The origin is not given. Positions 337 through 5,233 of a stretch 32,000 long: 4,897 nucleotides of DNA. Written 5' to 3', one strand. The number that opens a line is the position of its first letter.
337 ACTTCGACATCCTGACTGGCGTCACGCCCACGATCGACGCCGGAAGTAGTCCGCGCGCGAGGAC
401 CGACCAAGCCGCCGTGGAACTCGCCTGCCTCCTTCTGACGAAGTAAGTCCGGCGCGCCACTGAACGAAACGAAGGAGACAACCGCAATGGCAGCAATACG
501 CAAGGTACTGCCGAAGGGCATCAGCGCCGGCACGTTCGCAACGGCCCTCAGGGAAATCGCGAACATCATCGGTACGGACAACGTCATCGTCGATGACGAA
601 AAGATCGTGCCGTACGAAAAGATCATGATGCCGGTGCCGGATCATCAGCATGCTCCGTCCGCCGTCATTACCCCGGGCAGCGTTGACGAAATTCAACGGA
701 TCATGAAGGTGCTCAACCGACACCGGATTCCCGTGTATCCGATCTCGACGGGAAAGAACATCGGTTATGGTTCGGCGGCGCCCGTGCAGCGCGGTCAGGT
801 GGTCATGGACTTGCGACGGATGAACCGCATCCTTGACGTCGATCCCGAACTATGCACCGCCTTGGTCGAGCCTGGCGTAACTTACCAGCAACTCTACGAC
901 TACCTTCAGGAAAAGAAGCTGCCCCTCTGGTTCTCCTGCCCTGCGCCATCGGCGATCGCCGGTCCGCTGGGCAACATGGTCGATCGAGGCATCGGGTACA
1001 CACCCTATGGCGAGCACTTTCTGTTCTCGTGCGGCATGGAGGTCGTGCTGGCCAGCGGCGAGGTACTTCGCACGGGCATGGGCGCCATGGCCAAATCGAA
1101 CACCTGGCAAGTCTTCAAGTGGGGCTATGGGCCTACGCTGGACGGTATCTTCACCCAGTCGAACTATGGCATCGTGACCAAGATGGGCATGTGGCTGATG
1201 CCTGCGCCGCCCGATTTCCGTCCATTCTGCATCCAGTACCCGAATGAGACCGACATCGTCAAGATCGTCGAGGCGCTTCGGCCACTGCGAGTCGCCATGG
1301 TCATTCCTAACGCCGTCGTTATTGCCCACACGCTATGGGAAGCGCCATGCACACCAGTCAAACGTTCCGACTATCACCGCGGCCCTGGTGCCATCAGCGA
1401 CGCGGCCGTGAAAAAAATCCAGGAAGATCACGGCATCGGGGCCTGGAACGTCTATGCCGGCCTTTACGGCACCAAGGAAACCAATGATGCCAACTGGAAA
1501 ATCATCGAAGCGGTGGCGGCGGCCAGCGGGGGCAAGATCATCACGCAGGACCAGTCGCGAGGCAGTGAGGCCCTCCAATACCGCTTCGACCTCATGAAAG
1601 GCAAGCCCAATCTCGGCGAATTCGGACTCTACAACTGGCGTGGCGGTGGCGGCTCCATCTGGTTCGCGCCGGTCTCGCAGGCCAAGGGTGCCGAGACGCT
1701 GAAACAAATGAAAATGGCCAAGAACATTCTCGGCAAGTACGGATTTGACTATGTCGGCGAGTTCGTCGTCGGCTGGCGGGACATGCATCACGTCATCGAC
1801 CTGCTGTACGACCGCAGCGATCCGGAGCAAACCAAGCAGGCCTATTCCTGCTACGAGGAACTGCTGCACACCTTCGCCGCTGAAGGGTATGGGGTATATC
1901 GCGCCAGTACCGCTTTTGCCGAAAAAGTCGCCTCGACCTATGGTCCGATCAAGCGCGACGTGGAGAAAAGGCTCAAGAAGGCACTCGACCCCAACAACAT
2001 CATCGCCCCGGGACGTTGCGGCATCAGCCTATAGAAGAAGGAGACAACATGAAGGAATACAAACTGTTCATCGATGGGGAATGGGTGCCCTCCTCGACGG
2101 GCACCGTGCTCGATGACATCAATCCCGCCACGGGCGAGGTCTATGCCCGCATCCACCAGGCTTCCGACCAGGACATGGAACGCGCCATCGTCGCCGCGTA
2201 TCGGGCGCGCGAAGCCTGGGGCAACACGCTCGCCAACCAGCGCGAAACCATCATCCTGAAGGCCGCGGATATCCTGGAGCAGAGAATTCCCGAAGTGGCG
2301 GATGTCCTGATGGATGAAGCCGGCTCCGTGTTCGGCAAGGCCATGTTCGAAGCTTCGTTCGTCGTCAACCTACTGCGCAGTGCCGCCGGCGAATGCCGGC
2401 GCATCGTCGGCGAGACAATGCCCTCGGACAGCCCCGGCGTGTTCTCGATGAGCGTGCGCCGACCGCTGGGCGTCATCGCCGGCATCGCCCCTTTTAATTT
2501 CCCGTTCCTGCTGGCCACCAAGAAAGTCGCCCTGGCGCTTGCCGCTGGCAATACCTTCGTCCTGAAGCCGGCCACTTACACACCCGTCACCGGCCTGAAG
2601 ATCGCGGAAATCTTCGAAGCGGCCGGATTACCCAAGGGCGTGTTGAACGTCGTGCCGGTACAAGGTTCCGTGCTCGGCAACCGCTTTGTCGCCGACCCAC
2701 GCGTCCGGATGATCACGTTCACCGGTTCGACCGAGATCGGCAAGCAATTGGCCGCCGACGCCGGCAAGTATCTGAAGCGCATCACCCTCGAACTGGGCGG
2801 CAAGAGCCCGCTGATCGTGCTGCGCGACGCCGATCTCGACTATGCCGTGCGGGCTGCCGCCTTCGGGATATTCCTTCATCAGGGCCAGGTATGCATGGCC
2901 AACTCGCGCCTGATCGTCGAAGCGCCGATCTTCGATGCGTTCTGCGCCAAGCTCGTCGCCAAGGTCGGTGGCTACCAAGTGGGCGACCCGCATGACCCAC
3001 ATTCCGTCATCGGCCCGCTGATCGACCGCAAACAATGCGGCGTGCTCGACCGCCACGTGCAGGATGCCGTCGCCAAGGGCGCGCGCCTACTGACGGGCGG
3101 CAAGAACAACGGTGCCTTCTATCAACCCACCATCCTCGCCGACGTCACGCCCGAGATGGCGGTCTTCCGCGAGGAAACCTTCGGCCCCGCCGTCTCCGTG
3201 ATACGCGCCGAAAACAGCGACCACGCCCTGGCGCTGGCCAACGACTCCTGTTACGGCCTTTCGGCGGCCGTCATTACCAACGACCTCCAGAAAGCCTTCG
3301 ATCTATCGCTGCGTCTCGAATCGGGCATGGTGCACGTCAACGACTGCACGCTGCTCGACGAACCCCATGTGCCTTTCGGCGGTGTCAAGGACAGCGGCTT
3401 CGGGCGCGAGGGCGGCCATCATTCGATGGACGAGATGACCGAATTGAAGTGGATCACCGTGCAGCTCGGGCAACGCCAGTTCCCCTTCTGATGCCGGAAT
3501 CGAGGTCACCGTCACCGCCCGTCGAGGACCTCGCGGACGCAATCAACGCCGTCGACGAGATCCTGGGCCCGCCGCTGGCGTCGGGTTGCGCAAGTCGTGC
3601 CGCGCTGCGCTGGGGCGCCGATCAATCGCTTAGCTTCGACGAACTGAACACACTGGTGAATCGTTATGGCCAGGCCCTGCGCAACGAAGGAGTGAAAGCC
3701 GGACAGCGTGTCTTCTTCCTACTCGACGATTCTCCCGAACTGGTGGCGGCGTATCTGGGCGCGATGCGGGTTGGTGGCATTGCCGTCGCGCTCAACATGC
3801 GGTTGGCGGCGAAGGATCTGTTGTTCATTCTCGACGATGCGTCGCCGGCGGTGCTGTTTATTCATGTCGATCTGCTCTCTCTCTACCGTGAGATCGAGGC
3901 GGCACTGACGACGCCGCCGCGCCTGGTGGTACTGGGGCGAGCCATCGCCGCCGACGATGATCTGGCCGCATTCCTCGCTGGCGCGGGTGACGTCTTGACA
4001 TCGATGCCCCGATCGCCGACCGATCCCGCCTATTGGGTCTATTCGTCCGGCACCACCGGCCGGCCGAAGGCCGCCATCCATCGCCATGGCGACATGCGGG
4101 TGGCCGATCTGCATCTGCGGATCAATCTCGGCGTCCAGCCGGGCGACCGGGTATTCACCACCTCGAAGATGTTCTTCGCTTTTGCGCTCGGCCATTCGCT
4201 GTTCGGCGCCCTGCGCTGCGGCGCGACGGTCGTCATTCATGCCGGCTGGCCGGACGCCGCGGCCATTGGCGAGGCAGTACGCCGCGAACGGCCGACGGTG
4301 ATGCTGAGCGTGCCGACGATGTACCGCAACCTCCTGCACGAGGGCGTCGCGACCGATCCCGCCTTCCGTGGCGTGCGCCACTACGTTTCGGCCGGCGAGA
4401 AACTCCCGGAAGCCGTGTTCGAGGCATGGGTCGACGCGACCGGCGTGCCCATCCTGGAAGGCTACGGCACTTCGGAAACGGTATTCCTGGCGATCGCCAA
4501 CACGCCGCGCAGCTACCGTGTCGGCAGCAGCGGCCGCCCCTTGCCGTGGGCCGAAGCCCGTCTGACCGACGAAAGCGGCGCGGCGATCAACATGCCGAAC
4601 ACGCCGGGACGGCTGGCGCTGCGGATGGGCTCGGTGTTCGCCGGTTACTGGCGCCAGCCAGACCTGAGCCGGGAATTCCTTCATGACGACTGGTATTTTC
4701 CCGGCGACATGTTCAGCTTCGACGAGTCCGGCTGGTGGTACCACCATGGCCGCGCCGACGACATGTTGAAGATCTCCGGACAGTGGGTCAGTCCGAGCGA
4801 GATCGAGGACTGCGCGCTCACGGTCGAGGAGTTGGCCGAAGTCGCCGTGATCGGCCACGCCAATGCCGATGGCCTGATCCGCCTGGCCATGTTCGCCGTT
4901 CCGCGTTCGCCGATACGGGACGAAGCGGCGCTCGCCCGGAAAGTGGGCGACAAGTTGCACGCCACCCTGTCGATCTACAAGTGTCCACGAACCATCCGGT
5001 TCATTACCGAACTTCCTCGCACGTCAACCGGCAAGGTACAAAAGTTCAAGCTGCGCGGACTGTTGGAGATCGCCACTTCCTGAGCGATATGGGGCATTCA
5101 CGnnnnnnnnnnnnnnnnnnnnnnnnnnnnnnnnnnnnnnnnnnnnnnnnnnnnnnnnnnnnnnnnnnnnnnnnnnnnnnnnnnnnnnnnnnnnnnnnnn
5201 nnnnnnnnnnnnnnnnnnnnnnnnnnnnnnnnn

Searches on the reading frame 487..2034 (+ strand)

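Call 61: search_protein_families(library=pfam, proteins=[window:487-2034:+], max_evalue=0.00001)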
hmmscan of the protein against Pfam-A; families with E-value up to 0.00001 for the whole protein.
window:487-2034:+ (515 aa): 2 families
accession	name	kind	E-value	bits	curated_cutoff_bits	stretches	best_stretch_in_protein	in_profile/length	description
PF01565.28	FAD_binding_4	-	4.7e-28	98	26.4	1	57-197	1-139/139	FAD binding domain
PF02913.24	FAD-oxidase_C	-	1.8e-06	28.3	21.2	1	326-510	68-247/248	FAD linked oxidases, C-terminal domain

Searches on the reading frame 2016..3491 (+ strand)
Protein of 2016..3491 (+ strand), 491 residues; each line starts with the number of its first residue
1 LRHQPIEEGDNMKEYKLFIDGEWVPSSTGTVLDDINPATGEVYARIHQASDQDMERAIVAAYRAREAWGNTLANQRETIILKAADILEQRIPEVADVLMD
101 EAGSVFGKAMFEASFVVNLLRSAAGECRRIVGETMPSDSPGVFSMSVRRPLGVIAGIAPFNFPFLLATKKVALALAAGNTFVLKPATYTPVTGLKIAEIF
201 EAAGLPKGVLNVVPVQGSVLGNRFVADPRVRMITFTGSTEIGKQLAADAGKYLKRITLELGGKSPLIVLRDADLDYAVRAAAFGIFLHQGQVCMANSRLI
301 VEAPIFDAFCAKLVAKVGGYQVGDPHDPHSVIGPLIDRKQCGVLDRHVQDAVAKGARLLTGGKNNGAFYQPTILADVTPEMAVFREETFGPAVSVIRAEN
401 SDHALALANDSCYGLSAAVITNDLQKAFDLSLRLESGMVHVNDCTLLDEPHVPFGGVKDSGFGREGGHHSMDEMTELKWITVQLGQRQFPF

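Call 61: search_protein_families(library=pfam, proteins=[window:2016-3491:+], max_evalue=0.00001)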
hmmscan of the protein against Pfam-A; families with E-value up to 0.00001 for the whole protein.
window:2016-3491:+ (491 aa): 1 family
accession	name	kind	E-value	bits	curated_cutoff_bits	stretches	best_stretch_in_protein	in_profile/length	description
PF00171.27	Aldedh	-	9.3e-167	555.7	23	1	23-480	1-461/461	Aldehyde dehydrogenase family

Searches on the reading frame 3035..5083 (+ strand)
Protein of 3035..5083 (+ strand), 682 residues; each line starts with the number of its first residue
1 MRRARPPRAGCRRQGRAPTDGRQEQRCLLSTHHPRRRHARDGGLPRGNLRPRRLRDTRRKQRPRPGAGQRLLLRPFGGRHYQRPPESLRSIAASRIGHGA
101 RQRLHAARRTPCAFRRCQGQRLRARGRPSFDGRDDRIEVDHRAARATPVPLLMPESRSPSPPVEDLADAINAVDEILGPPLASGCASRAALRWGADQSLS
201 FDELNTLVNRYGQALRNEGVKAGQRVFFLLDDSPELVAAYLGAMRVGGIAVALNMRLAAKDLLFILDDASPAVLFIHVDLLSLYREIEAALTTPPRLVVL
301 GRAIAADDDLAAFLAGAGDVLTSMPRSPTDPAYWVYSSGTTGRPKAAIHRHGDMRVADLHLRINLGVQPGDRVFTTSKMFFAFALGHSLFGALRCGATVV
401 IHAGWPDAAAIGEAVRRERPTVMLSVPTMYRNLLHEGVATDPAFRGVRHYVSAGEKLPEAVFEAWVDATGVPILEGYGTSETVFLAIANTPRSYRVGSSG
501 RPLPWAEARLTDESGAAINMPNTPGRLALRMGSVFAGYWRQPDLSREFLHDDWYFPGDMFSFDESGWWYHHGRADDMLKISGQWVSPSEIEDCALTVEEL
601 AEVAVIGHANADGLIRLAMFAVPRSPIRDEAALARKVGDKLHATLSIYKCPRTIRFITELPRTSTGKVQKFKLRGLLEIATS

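Call 61: search_protein_families(library=pfam, proteins=[window:3035-5083:+], max_evalue=0.00001)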
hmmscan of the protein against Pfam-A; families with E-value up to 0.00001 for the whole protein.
window:3035-5083:+ (682 aa): 2 families
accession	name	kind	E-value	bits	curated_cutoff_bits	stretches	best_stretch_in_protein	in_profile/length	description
PF00501.34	AMP-binding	-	5.4e-73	246.4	29.9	1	187-539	10-384/384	AMP-binding enzyme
PF13193.12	AMP-binding_C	-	1.7e-10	42.1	24.5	1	589-667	1-76/76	AMP-binding enzyme C-terminal domain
